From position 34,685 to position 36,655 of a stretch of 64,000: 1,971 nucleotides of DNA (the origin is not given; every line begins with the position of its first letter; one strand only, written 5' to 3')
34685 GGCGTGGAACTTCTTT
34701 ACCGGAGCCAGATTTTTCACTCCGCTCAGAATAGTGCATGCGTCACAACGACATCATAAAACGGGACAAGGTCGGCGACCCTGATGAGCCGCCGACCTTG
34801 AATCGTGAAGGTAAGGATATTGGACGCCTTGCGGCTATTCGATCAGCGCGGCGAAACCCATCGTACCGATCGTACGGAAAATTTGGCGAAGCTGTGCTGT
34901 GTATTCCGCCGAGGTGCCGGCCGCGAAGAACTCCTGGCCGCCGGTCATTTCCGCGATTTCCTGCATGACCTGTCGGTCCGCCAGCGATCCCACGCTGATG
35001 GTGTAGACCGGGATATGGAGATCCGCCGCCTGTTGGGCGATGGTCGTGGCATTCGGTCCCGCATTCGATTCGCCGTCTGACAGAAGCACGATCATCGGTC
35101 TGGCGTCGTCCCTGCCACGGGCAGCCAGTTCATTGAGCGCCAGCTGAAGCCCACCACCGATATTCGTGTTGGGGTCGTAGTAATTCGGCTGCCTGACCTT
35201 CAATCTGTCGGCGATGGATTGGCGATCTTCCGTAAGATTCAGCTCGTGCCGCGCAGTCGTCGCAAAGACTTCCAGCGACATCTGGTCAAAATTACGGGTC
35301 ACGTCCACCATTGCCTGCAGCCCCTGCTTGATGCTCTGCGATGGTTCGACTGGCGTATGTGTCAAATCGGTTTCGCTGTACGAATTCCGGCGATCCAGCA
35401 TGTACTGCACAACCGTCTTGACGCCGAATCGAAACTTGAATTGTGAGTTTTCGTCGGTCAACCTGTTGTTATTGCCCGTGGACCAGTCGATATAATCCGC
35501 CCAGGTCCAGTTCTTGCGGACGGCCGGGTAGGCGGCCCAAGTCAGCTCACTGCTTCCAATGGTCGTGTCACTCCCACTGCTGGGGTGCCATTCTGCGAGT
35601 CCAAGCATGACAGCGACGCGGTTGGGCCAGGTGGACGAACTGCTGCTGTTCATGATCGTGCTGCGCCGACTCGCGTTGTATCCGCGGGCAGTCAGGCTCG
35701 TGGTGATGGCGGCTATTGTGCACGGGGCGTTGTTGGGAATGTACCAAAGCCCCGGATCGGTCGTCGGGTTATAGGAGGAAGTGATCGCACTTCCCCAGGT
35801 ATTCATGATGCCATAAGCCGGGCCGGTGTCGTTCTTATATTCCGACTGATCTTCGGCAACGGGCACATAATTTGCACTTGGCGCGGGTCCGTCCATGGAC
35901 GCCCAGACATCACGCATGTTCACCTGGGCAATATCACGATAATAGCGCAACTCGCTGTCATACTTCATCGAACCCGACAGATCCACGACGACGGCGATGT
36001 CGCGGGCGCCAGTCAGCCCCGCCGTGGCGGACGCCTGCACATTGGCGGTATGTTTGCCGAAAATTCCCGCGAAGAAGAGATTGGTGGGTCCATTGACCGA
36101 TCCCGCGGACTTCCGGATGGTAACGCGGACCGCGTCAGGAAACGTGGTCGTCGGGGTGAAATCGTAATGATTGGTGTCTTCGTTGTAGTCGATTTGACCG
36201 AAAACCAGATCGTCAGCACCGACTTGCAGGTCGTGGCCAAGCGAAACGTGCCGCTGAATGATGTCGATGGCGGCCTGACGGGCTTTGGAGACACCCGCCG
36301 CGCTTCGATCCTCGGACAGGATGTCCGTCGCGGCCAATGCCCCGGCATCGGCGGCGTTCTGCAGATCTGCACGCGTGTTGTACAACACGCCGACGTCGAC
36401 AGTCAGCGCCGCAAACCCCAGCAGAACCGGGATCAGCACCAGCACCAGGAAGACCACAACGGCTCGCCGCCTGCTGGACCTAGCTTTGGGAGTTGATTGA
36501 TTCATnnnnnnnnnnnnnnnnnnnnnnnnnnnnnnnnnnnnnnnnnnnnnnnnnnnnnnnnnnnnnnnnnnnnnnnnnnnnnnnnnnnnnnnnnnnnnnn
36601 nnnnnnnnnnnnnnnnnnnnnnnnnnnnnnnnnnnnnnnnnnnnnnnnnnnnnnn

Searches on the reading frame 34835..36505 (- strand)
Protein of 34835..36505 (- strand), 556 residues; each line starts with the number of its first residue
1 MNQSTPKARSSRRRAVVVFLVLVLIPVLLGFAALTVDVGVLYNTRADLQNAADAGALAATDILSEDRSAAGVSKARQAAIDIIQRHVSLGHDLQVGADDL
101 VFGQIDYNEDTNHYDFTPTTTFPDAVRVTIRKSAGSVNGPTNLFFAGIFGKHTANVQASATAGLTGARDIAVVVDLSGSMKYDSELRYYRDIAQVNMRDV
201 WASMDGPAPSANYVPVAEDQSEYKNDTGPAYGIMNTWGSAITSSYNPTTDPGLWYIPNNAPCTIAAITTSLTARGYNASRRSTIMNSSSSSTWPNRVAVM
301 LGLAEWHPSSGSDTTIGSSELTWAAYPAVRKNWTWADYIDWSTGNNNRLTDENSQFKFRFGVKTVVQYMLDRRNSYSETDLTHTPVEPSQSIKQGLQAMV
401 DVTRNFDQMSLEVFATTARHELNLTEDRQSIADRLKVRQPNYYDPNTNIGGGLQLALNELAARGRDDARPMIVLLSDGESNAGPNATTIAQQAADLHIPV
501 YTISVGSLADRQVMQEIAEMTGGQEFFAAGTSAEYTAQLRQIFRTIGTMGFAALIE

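Call 6: search_protein_families(library=pfam, proteins=[window:34835-36505:-])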
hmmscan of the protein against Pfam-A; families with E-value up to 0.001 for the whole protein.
window:34835-36505:- (556 aa): 6 families
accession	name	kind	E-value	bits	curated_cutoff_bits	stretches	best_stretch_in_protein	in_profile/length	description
PF00092.34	VWA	-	3.7e-17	63.5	23.8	1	400-534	28-167/174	von Willebrand factor type A domain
PF13519.12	VWA_2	-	3.6e-11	44.1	27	1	388-479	20-107/107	von Willebrand factor type A domain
PF13400.11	Tad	-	1.4e-09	38.6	22.3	1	17-59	3-44/47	Putative Flp pilus-assembly TadE/G-like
PF09977.15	Tad_C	-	1.4e-07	32.9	22.1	1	64-162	8-93/93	Putative Tad-like Flp pilus-assembly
PF13768.12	VWA_3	-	3.7e-05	24.3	27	1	426-524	59-152/155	von Willebrand factor type A domain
PF06707.17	DUF1194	-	0.00019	21.2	27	1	423-508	72-157/206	Protein of unknown function (DUF1194)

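Call 8: find_homologous_proteins(query=window:34835-36505:-)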
Query window:34835-36505:- (556 aa): 142 proteins with E <= 0.001 among 8000 candidates; the best 120 are listed.
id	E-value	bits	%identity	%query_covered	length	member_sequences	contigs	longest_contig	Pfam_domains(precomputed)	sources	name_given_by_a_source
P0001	0.0e+0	1242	100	100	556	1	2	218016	PF00092.35,PF13519.13,PF09977.15,PF13400.12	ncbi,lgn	-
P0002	4.2e-287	971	77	100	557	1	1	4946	PF00092.35,PF13519.13,PF09977.15,PF13400.12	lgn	-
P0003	3.9e-282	955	77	99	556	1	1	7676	PF00092.35,PF13519.13,PF09977.15,PF13400.12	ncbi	-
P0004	1.6e-280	949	77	100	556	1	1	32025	PF00092.35,PF13519.13,PF09977.15,PF13400.12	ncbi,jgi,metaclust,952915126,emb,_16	jgi:uncharacterized protein YegL|metaclust:\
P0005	7.9e-276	934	74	100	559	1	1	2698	PF00092.35,PF13519.13,PF09977.15,PF13400.12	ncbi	-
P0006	1.6e-272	923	73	99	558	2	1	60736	PF00092.35,PF13519.13,PF07811.18,PF13400.12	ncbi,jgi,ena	-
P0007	7.5e-270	914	73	100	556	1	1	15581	PF00092.35,PF13519.13,PF09977.15,PF13400.12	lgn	-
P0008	6.5e-259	878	69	99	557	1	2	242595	PF00092.35,PF13519.13,PF13400.12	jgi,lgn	jgi:Flp pilus assembly protein TadG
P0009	1.2e-251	854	67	98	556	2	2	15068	PF00092.35,PF13519.13,PF13400.12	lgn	-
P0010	2.9e-244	830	68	95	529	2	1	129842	PF00092.35,PF13519.13,PF09977.15,PF13400.12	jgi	-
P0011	8.6e-235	799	64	98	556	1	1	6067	PF00092.35,PF13519.13,PF09977.15,PF13400.12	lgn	-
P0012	6.8e-233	792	64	97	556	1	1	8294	PF00092.35,PF13519.13,PF09977.15,PF13400.12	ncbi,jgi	jgi:Flp pilus assembly protein TadG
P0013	1.3e-219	748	60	100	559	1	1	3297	PF06707.18,PF00092.35,PF13519.13,PF09977.15,PF13400.12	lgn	-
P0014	7.9e-218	743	60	98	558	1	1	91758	PF00092.35,PF13519.13,PF09977.15,PF13400.12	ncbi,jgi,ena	-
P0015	2.8e-217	741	59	100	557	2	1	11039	PF06707.18,PF00092.35,PF13519.13,PF13400.12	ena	-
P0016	3.0e-217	741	60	98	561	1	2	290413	PF06707.18,PF00092.35,PF13519.13,PF09977.15,PF13400.12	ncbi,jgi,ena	-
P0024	5.2e-183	628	53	100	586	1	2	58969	PF00092.35,PF13519.13,PF09977.15,PF13400.12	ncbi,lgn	-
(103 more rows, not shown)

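Call 11: find_related_loci(query=A1, collection=genome_contigs, flank=4000)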
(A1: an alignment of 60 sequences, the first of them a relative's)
Query A1 (556 aa) in genome_contigs; peptide patterns used: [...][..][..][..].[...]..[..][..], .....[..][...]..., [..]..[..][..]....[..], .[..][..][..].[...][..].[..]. (x = any residue, [..] = any of these).
600 stretches matched a pattern (row limit reached: there are more); 63 encode a relative of the query (tblastn E <= 1e-3); 63 distinct loci.
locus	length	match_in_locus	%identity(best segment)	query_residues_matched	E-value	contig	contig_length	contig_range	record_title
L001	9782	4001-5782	44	4-556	1e-129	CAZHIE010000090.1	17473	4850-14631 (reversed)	MAG TPA_asm: uncultured Planctomycetales bacterium isolate SRP292972_co2_224 genome assembly, contig: NODE_3064_length_1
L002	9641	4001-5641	43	8-556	2e-123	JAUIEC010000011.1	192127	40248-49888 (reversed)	MAG: Phycisphaerae bacterium isolate 8_bin.18 NODE_148_length_192127_cov_1.784849, whole genome shotgun sequence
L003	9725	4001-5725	43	27-556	4e-123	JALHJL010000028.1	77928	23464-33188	MAG: Phycisphaerales bacterium isolate 7-NCT_044 scaffold_276, whole genome shotgun sequence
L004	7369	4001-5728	39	9-556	1e-121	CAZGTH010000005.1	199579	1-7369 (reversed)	MAG TPA_asm: uncultured Planctomycetales bacterium isolate SRP329715_co2_383 genome assembly, contig: NODE_109_length_19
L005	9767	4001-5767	41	7-556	1e-119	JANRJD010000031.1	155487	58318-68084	MAG: Phycisphaerae bacterium isolate bins.342 k141_682618, whole genome shotgun sequence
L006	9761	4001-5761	39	7-556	7e-104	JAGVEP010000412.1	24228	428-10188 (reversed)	MAG: Phycisphaerae bacterium isolate DeMMO2_9 c_000000085605, whole genome shotgun sequence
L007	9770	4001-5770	37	15-556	1e-99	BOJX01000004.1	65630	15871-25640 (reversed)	MAG: Planctomycetota bacterium BroJett003 DNA, sequence004, whole genome shotgun sequence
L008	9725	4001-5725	36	15-556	6e-87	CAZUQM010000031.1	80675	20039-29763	MAG TPA_asm: uncultured Planctomycetales bacterium isolate SRP141376_co2_77 genome assembly, contig: NODE_778_length_806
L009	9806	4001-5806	35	1-547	2e-90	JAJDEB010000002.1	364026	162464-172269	MAG: Phycisphaerae bacterium isolate OFTM112 OFTM112_1, whole genome shotgun sequence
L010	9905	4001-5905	33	6-556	1e-74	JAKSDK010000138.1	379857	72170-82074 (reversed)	MAG: Phycisphaerales bacterium isolate MAG.67 k141_4731412, whole genome shotgun sequence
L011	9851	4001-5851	33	1-556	2e-73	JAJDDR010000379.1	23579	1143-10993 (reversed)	MAG: Phycisphaerae bacterium isolate OFTM285 OFTM285_378, whole genome shotgun sequence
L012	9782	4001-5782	39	11-556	4e-100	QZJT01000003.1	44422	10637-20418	MAG: Phycisphaerales bacterium isolate SURF_32 Ga0104751_1001193, whole genome shotgun sequence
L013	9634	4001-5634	38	27-556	4e-90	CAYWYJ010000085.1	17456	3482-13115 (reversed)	MAG TPA_asm: uncultured Planctomycetales bacterium isolate SRP278314_co1_339 genome assembly, contig: NODE_4056_length_1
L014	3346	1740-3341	46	12-388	1e-52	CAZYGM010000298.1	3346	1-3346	MAG TPA_asm: uncultured Planctomycetales bacterium isolate binchicken_co43_202 genome assembly, contig: NODE_47635_lengt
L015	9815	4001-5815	38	10-547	2e-97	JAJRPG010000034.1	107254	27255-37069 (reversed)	MAG: Planctomycetota bacterium isolate Dive100_bin1.21 k141_339953, whole genome shotgun sequence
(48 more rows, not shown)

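Call 12: find_related_loci(query=A1, collection=metagenome_contigs, flank=4000)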
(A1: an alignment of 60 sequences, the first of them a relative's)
Query A1 (556 aa) in metagenome_contigs; peptide patterns used: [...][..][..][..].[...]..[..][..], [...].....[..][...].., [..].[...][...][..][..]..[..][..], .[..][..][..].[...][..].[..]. (x = any residue, [..] = any of these).
600 stretches matched a pattern (row limit reached: there are more); 303 encode a relative of the query (tblastn E <= 1e-3); the best 80 are kept; 80 distinct loci.
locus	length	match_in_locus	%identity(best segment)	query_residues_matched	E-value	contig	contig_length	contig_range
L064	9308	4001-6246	60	10-556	0e+0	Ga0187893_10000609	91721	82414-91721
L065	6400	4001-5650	45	2-556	5e-143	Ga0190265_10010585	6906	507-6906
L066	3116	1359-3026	43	27-556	8e-133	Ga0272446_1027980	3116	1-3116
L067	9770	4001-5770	42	12-556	1e-121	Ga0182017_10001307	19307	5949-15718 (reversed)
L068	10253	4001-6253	43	21-556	2e-119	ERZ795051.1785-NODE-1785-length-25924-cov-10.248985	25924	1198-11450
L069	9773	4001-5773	39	8-547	4e-109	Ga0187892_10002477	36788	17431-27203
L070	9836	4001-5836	38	10-556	8e-106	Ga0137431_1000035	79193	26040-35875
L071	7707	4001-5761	40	12-547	6e-105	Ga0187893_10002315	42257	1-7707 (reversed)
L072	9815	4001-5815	39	3-556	1e-102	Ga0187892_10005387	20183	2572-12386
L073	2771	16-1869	37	9-556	2e-105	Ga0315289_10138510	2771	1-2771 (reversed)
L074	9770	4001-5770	37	15-556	3e-100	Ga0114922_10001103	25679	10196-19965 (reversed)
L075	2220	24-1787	38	5-556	3e-100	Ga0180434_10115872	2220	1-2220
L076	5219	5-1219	43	182-556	5e-93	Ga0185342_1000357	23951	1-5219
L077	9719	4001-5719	37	13-556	2e-92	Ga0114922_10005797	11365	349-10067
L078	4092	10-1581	35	108-556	5e-89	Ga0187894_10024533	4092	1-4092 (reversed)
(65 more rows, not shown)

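Call 16: find_encoding_contigs(protein=P0001, flank=1500, max_places=3)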
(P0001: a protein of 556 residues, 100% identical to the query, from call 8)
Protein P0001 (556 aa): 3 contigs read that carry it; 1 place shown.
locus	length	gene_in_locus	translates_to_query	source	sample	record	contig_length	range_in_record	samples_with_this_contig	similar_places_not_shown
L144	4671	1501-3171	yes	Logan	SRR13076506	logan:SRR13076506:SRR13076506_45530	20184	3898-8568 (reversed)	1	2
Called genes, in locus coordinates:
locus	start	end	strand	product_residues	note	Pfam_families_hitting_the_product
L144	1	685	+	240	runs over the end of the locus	-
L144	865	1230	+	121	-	-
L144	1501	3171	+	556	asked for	PF13400:Tad, PF09977:Tad_C, PF13519:VWA_2, PF00092:VWA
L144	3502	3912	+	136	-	PF01451:LMWPc (weak)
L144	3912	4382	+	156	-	PF00383:dCMP_cyt_deam_1, PF14437:MafB19-deam, PF14439:Bd3614-deam (weak)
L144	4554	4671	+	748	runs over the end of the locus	PF07244:POTRA (weak), PF08479:POTRA_2 (faint), PF07244:POTRA, PF01103:Omp85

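Call 17: find_encoding_contigs(protein=P0002, flank=2500, max_places=3)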
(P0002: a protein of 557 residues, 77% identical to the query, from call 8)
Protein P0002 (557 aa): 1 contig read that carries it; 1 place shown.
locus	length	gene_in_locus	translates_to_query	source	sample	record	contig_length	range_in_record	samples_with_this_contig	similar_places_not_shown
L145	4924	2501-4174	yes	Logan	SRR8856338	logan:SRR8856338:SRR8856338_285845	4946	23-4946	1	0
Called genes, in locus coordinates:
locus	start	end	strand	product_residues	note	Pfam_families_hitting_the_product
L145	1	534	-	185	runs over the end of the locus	?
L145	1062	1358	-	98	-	-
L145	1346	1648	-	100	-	-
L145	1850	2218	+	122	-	-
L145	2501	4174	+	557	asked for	PF13400:Tad, PF09977:Tad_C, PF00092:VWA, PF13519:VWA_2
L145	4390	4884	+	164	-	PF01451:LMWPc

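Call 18: find_encoding_contigs(protein=P0003, flank=2500, max_places=3)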
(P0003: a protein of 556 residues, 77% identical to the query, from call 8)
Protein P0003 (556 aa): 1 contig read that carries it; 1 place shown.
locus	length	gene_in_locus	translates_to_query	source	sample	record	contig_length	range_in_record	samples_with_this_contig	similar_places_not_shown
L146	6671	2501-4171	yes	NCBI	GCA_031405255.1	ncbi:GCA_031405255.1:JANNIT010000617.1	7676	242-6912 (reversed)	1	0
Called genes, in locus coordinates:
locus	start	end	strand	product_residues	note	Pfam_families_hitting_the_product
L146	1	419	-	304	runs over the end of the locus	PF00551:Formyl_trans_N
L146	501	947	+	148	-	-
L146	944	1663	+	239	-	-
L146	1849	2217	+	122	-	-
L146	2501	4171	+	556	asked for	PF13400:Tad, PF09977:Tad_C, PF00092:VWA, PF13519:VWA_2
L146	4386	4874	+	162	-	PF01451:LMWPc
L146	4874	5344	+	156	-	PF00383:dCMP_cyt_deam_1, PF14437:MafB19-deam, PF14439:Bd3614-deam (weak)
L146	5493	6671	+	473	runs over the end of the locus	?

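Call 19: find_encoding_contigs(protein=P0004, flank=2500, max_places=3)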
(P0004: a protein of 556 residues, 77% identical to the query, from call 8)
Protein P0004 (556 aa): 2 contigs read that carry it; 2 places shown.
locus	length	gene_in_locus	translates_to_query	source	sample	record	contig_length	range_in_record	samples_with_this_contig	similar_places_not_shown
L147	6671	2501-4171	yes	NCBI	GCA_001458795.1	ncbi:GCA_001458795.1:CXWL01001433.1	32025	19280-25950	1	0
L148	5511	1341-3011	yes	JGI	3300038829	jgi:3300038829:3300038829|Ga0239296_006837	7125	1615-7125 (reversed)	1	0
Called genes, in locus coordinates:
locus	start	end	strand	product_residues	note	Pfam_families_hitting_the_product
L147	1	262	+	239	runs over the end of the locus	-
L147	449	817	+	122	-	-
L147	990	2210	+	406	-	PF13400:Tad, PF09977:Tad_C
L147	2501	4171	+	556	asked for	PF13400:Tad, PF09977:Tad_C (weak), PF00092:VWA, PF13519:VWA_2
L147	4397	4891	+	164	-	PF01451:LMWPc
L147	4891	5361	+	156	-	PF00383:dCMP_cyt_deam_1, PF14437:MafB19-deam, PF14439:Bd3614-deam (weak)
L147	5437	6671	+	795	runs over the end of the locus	PF07244:POTRA, PF08479:POTRA_2 (faint), PF07244:POTRA, PF01103:Omp85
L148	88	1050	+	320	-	PF09977:Tad_C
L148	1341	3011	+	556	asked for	PF13400:Tad, PF09977:Tad_C (weak), PF00092:VWA, PF13519:VWA_2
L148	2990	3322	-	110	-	-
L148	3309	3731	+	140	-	PF01451:LMWPc (weak)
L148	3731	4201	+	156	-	PF00383:dCMP_cyt_deam_1, PF14437:MafB19-deam, PF14439:Bd3614-deam (weak)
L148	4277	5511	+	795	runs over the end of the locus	PF07244:POTRA, PF08479:POTRA_2 (faint), PF07244:POTRA, PF01103:Omp85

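Call 20: find_encoding_contigs(protein=P0006, flank=2500, max_places=2)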
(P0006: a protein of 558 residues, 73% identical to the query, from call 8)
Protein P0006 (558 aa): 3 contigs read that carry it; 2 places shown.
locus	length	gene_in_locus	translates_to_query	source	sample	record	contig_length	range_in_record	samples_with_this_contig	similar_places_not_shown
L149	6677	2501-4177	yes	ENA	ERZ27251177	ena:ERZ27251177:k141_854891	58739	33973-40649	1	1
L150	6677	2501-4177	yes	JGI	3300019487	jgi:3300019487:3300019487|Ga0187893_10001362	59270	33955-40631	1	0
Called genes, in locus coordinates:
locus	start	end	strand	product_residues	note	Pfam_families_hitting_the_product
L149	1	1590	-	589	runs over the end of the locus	PF00324:AA_permease, PF13520:AA_permease_2, PF13906:AA_permease_C (weak)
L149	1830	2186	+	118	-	PF05635:23S_rRNA_IVP, PF22296:bAvd (weak)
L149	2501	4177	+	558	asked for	PF07811:TadE (weak), PF13400:Tad, PF13519:VWA_2, PF00092:VWA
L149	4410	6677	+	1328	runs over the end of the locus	-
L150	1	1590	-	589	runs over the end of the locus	PF00324:AA_permease, PF13520:AA_permease_2, PF13906:AA_permease_C (weak)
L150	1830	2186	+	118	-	PF05635:23S_rRNA_IVP, PF22296:bAvd (weak)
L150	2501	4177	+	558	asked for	PF07811:TadE (weak), PF13400:Tad, PF13519:VWA_2, PF00092:VWA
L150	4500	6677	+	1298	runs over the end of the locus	-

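Call 21: find_encoding_contigs(protein=P0007, flank=2500, max_places=2)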
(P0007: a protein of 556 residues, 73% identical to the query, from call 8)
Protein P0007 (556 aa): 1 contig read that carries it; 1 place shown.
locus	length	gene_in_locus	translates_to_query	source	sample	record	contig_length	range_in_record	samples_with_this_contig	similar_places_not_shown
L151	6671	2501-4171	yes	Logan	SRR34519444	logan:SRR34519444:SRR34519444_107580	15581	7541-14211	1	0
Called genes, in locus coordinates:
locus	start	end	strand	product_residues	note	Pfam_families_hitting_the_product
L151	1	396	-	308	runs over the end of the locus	PF00551:Formyl_trans_N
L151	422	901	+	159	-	-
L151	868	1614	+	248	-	-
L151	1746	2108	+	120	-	-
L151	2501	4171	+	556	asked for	PF13400:Tad, PF09977:Tad_C, PF00092:VWA, PF13519:VWA_2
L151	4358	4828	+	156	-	PF01451:LMWPc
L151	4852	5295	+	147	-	PF00383:dCMP_cyt_deam_1, PF14437:MafB19-deam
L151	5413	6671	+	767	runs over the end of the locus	PF07244:POTRA, PF08479:POTRA_2 (weak), PF07244:POTRA, PF01103:Omp85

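Call 22: find_encoding_contigs(protein=P0008, flank=2500, max_places=2)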
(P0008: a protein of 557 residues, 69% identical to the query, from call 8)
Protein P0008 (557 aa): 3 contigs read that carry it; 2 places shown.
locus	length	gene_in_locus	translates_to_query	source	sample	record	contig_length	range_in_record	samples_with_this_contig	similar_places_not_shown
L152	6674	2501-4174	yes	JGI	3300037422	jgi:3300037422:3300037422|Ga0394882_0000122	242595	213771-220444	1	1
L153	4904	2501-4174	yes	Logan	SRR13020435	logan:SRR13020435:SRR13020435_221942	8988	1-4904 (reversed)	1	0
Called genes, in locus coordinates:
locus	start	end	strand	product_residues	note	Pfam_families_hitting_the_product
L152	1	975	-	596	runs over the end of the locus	PF00082:Peptidase_S8, PF17957:Big_7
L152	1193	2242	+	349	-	PF13400:Tad, PF09977:Tad_C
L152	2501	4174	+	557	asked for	PF13400:Tad (weak), PF00092:VWA, PF13519:VWA_2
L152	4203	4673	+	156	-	-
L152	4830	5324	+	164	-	-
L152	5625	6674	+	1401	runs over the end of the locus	-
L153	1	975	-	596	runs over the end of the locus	PF00082:Peptidase_S8, PF17957:Big_7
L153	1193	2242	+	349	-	PF13400:Tad, PF09977:Tad_C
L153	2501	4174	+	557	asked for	PF13400:Tad (weak), PF00092:VWA, PF13519:VWA_2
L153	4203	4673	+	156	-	-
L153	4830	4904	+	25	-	?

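Call 23: find_encoding_contigs(protein=P0009, flank=2500, max_places=2)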
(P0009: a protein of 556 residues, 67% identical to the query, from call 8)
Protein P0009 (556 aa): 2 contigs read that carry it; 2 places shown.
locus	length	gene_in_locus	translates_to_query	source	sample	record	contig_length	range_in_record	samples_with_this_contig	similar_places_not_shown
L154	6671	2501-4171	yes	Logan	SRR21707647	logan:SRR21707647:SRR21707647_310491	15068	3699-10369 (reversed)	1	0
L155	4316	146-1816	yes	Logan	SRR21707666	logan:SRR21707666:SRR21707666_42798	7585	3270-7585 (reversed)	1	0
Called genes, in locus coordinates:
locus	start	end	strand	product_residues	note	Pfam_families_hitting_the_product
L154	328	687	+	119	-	-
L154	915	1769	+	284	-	PF13400:Tad, PF09977:Tad_C (faint)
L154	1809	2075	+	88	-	-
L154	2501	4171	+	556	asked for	PF13400:Tad, PF00092:VWA, PF13519:VWA_2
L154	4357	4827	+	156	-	PF00383:dCMP_cyt_deam_1, PF14437:MafB19-deam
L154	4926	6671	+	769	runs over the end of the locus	PF07244:POTRA (weak), PF08478:POTRA_1 (faint), PF08479:POTRA_2 (faint), PF07244:POTRA, PF01103:Omp85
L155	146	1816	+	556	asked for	PF13400:Tad, PF00092:VWA, PF13519:VWA_2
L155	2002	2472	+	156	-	PF00383:dCMP_cyt_deam_1, PF14437:MafB19-deam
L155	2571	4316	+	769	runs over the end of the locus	PF07244:POTRA (weak), PF08478:POTRA_1 (faint), PF08479:POTRA_2 (faint), PF07244:POTRA, PF01103:Omp85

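Call 24: find_encoding_contigs(protein=P0012, flank=2500, max_places=2)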
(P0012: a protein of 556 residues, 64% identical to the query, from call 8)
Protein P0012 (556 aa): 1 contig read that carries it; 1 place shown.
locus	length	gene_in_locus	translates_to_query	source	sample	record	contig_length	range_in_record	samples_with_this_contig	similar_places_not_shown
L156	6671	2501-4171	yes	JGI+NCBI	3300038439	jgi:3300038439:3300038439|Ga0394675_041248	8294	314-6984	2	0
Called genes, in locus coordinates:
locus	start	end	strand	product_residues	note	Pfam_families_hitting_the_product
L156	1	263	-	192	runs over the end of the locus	?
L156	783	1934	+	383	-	PF13400:Tad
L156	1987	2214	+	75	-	-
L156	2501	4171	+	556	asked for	PF13400:Tad, PF09977:Tad_C, PF13519:VWA_2, PF00092:VWA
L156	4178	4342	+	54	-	-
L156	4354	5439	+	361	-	PF13400:Tad, PF09977:Tad_C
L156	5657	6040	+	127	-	PF07238:PilZ (faint)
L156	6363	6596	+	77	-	-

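Call 25: find_encoding_contigs(protein=P0016, flank=2500, max_places=2)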
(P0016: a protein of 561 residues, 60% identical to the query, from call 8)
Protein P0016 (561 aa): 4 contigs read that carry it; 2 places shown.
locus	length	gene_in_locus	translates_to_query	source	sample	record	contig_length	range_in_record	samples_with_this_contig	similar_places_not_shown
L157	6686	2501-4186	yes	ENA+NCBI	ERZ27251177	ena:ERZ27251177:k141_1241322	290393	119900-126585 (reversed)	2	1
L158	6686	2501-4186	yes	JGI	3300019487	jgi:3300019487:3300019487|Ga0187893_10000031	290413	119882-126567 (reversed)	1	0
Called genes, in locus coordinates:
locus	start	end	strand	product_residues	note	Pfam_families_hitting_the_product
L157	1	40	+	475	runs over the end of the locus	PF02881:SRP54_N, PF00448:SRP54, PF02978:SRP_SPB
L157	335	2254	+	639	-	PF13400:Tad, PF09977:Tad_C, PF00092:VWA, PF13519:VWA_2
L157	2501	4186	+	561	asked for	PF13400:Tad, PF09977:Tad_C (weak), PF00092:VWA, PF13519:VWA_2, PF06707:DUF1194 (faint)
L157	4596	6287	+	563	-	PF13400:Tad, PF09977:Tad_C, PF00092:VWA, PF13519:VWA_2, PF06707:DUF1194 (weak)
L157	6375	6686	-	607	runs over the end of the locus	PF13522:GATase_6, PF13537:GATase_7, PF01380:SIS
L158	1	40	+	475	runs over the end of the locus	PF02881:SRP54_N, PF00448:SRP54, PF02978:SRP_SPB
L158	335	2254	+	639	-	PF13400:Tad, PF09977:Tad_C, PF00092:VWA, PF13519:VWA_2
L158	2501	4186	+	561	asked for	PF13400:Tad, PF09977:Tad_C (weak), PF00092:VWA, PF13519:VWA_2, PF06707:DUF1194 (faint)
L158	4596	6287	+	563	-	PF13400:Tad, PF09977:Tad_C, PF00092:VWA, PF13519:VWA_2, PF06707:DUF1194 (weak)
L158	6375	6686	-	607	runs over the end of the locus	PF13522:GATase_6, PF13537:GATase_7, PF01380:SIS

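Call 26: find_encoding_contigs(protein=P0024, flank=2500, max_places=2)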
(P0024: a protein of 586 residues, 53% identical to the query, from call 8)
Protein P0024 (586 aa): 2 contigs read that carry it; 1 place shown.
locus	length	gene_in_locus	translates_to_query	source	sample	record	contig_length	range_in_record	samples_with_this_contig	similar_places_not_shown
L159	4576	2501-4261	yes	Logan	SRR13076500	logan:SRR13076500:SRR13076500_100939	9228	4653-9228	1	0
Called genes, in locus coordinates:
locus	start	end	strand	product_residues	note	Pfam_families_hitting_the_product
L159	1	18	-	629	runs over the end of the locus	PF00672:HAMP, PF00512:HisKA, PF02518:HATPase_c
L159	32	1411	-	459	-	PF00072:Response_reg, PF07724:AAA_2 (faint), PF00158:Sigma54_activat, PF01078:Mg_chelatase (faint), PF14532:Sigma54_activ_2, PF00004:AAA, PF07728:AAA_5, PF25601:AAA_lid_14, +1 more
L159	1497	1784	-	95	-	-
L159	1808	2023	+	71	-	-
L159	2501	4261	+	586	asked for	PF13400:Tad, PF09977:Tad_C (weak), PF13519:VWA_2 (weak), PF00092:VWA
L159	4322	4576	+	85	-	?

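Call 57: search_protein_families(library=ncbifam, proteins=[window:34835-36505:-], max_evalue=0.1)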
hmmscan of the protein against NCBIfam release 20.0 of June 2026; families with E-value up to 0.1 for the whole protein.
window:34835-36505:- (556 aa): 6 families
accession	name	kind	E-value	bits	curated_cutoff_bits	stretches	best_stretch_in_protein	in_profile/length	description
NF047508.1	VWA_BatA_Lepto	exception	3.3e-09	36.2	380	1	396-548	120-271/315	VWA domain-containing protein BatA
TIGR00868.1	hCaCC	subfamily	1.5e-06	26.3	900.85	1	414-530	349-462/863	calcium-activated chloride channel protein 1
NF010238.0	PRK13685.1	subfamily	3.1e-05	23.2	432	1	365-546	98-298/335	hypothetical protein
TIGR03436.1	acidobact_VWFA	subfamily_domain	0.00034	20.2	81.25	1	380-541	74-273/324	VWA domain-containing protein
TIGR03788.1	marine_srt_targ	equivalog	0.00058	18.4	551.65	1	446-546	348-445/629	marine proteobacterial sortase target protein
TIGR03816.1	tadE_like_DECH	hypoth_equivalog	0.0032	17.6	50.95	1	21-76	9-69/109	Rv3654c family TadE-like protein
